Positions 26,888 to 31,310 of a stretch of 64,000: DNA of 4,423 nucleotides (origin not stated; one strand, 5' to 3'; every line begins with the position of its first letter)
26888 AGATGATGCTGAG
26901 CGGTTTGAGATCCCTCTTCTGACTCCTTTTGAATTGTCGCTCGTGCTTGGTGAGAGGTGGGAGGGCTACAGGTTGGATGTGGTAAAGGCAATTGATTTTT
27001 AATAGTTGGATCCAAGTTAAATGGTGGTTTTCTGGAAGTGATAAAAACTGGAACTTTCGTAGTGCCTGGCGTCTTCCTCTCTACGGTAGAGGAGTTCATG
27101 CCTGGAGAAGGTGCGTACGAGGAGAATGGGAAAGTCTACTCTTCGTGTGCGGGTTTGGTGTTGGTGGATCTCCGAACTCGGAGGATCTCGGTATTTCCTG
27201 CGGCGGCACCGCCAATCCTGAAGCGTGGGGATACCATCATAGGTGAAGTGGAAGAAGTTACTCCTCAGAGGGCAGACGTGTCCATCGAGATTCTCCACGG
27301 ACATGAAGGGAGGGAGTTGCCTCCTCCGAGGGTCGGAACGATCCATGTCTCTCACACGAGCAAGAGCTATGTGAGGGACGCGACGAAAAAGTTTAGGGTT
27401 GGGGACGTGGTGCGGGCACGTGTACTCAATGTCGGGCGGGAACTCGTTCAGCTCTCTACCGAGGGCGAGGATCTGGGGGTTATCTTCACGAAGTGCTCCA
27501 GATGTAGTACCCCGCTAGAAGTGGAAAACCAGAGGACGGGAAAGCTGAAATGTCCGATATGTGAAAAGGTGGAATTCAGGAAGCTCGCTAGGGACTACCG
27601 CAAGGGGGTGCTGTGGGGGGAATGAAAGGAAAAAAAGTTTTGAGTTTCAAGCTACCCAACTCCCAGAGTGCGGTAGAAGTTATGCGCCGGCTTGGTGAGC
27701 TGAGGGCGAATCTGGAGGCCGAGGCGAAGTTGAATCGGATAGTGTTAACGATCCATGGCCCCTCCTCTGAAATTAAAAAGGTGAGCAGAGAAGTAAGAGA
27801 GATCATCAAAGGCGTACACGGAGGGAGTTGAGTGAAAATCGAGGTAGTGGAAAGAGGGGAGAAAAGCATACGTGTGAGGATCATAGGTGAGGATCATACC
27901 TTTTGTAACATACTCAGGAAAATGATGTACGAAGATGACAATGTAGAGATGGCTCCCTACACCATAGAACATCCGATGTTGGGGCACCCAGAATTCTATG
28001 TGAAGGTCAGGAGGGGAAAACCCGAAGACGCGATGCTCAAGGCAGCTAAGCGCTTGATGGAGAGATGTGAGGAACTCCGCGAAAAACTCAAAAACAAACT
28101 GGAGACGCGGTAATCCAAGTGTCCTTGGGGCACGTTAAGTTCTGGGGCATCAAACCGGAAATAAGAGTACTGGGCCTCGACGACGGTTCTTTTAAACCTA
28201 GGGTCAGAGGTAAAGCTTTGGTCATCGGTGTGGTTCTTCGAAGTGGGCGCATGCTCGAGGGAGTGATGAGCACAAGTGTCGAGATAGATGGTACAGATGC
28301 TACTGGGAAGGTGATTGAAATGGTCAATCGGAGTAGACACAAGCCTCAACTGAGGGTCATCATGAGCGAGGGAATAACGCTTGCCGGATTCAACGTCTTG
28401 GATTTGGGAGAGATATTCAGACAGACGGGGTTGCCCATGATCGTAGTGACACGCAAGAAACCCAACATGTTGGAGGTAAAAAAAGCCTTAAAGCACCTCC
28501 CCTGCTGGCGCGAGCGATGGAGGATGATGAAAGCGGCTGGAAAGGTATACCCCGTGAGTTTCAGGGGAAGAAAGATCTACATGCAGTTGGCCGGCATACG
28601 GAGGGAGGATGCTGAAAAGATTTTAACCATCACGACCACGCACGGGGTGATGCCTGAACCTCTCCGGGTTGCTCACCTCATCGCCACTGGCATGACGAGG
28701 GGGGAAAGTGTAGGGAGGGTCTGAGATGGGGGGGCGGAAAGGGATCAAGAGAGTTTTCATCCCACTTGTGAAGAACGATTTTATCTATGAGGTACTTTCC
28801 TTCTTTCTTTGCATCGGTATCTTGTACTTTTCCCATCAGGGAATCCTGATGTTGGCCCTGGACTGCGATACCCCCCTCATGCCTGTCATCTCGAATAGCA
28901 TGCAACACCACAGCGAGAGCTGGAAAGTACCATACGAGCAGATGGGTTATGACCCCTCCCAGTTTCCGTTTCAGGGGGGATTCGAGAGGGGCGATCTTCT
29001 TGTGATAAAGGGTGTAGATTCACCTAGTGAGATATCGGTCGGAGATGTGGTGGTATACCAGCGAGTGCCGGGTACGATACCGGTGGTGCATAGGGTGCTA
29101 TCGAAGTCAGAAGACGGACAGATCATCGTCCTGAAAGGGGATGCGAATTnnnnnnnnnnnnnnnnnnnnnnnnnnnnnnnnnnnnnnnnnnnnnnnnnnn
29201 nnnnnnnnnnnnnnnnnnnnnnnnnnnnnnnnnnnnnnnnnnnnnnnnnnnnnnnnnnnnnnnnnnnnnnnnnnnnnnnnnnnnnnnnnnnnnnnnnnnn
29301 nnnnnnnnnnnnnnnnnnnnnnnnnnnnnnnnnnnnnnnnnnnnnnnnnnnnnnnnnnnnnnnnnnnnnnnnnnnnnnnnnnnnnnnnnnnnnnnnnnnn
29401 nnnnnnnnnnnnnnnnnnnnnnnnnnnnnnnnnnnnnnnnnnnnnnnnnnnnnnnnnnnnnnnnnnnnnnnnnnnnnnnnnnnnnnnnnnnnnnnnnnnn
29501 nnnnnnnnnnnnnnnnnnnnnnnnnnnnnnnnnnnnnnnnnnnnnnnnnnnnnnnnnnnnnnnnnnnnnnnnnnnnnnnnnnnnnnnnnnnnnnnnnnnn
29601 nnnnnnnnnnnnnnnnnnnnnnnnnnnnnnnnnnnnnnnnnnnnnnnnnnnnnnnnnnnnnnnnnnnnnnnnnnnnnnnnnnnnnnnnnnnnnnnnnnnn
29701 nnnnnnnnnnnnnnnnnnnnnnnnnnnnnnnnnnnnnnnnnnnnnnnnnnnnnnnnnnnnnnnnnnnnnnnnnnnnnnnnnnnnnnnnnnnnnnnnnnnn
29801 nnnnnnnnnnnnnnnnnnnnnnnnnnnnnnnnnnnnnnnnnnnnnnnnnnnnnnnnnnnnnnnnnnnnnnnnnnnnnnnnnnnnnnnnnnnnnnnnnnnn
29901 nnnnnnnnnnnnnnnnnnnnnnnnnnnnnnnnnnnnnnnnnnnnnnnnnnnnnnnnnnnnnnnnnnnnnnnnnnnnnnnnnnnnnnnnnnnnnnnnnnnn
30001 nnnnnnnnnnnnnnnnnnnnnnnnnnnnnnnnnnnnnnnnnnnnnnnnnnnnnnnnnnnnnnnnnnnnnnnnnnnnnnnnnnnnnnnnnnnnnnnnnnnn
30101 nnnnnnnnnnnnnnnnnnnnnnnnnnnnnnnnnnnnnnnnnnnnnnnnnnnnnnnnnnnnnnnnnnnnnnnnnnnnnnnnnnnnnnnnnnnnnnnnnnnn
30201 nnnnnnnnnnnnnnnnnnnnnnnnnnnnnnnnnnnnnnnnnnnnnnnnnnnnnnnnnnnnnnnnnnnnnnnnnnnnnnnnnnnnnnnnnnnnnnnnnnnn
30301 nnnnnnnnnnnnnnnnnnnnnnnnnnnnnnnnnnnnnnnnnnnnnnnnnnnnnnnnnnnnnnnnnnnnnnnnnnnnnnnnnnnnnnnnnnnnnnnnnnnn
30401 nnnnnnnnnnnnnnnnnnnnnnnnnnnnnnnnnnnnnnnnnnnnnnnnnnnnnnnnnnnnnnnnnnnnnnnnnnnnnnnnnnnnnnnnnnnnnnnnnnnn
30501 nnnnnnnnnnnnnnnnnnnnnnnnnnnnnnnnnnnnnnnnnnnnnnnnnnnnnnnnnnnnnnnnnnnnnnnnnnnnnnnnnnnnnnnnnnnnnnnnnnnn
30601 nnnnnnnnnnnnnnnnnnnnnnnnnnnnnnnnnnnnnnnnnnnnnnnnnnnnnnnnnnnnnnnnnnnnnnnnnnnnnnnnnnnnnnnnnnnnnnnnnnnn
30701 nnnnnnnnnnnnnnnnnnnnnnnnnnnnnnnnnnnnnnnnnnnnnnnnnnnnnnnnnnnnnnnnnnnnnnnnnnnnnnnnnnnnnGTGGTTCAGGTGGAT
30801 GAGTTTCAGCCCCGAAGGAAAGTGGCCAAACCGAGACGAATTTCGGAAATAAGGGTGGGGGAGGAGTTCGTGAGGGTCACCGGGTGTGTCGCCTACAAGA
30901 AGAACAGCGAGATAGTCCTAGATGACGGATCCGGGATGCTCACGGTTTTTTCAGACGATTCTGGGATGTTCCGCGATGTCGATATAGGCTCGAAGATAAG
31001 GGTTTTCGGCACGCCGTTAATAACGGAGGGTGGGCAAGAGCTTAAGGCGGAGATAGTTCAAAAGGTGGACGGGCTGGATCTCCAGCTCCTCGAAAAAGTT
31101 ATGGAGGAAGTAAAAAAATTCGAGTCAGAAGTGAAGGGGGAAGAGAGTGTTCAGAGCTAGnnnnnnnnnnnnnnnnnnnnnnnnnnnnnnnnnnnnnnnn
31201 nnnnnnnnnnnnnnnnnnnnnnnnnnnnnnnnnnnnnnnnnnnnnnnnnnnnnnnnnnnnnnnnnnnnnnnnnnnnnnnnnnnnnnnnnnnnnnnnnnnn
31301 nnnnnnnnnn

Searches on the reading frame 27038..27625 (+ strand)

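Call 28: search_protein_families(library=pfam, proteins=[window:27038-27625:+], max_evalue=0.001)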
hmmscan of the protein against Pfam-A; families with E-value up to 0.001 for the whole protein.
window:27038-27625:+ (195 aa): 5 families
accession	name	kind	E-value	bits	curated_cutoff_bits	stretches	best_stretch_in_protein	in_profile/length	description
PF14382.12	ECR1_N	-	1.4e-12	47.6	27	1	7-44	1-38/38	Exosome complex exonuclease RRP4 N-terminal region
PF23459.1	S1_RRP5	-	5e-08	33.8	27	1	93-140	22-71/72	RRP5 S1 domain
PF00575.29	S1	-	0.0002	22.1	22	0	96-135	26-65/74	S1 RNA binding domain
PF22625.2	ECR1_N_2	-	0.0002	21.5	27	1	7-43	3-40/51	Exosome RNA binding protein RRP4 N-terminal domain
PF24685.1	OB_RRP5_4th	-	0.00064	20.1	31.5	0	95-132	34-71/92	RRP5 OB-fold domain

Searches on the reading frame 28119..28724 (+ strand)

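Call 28: search_protein_families(library=pfam, proteins=[window:28119-28724:+], max_evalue=0.001)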
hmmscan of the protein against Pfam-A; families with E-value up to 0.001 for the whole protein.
window:28119-28724:+ (201 aa): 1 family
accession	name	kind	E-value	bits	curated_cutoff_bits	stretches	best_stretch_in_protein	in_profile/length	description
PF01949.23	Endo_dU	-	4.5e-62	209.1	32.7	1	14-192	2-181/182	Endonuclease dU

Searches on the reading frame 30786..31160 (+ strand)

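Call 31: search_protein_families(library=pfam, proteins=[window:30786-31160:+], max_evalue=0.0001)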
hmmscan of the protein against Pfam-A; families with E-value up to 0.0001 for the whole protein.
window:30786-31160:+ (124 aa): 1 family
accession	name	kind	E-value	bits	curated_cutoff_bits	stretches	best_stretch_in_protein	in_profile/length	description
PF15490.12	Ten1_2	-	9.8e-06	25.7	27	1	68-115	68-116/117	Telomere-capping, CST complex subunit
